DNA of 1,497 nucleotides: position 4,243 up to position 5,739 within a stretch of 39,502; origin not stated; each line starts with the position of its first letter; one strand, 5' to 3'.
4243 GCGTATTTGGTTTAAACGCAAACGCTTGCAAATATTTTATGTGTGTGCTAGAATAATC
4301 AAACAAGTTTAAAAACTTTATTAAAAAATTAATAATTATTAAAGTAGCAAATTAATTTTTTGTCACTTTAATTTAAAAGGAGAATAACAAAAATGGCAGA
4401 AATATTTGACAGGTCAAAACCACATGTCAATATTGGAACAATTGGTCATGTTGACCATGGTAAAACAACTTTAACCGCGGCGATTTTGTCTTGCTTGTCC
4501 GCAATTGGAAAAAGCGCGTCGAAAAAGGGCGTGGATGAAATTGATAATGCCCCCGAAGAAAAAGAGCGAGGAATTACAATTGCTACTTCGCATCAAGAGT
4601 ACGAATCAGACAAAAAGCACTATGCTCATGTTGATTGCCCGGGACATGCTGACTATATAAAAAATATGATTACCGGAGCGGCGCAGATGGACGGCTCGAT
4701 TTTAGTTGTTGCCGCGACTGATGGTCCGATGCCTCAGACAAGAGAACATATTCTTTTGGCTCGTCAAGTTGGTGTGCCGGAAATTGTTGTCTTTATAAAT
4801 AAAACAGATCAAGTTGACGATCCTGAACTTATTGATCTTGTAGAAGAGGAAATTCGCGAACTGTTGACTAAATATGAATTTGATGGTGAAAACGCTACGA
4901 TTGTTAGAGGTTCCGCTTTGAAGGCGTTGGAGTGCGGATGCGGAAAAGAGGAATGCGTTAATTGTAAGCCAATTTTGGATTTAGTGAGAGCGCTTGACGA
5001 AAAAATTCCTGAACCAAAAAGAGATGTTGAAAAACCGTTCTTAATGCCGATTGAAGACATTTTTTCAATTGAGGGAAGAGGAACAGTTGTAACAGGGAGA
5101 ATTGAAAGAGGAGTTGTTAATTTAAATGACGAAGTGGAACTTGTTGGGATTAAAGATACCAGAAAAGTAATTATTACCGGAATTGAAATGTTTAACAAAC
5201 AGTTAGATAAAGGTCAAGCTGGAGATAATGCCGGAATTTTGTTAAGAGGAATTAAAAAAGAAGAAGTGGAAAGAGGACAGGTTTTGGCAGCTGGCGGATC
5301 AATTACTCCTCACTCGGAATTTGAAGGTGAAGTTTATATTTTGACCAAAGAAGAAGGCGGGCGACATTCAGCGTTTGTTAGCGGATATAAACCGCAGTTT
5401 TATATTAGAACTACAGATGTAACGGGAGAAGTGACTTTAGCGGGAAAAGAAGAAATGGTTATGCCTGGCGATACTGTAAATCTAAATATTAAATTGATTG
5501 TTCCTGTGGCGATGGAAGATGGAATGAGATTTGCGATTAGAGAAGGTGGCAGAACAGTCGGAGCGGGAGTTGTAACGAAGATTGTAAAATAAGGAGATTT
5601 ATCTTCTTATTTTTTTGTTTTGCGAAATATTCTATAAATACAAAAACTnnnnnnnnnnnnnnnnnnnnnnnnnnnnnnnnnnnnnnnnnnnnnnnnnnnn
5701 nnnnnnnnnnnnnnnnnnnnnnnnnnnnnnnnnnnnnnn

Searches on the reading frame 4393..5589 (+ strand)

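Call 64: search_protein_families(library=pfam, proteins=[window:4393-5589:+], max_evalue=0.00001)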
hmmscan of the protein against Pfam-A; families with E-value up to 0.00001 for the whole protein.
window:4393-5589:+ (399 aa): 3 families
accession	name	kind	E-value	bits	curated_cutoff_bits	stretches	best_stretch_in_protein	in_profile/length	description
PF00009.33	GTP_EFTU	-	5.2e-63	212.5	26.5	1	9-206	1-187/188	Elongation factor Tu GTP binding domain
PF03143.23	GTP_EFTU_D3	-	4.2e-37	127.1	27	1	303-397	1-105/106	Elongation factor Tu C-terminal domain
PF03144.31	GTP_EFTU_D2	-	1.3e-19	70.8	30.3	1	230-299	1-73/73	Elongation factor Tu domain 2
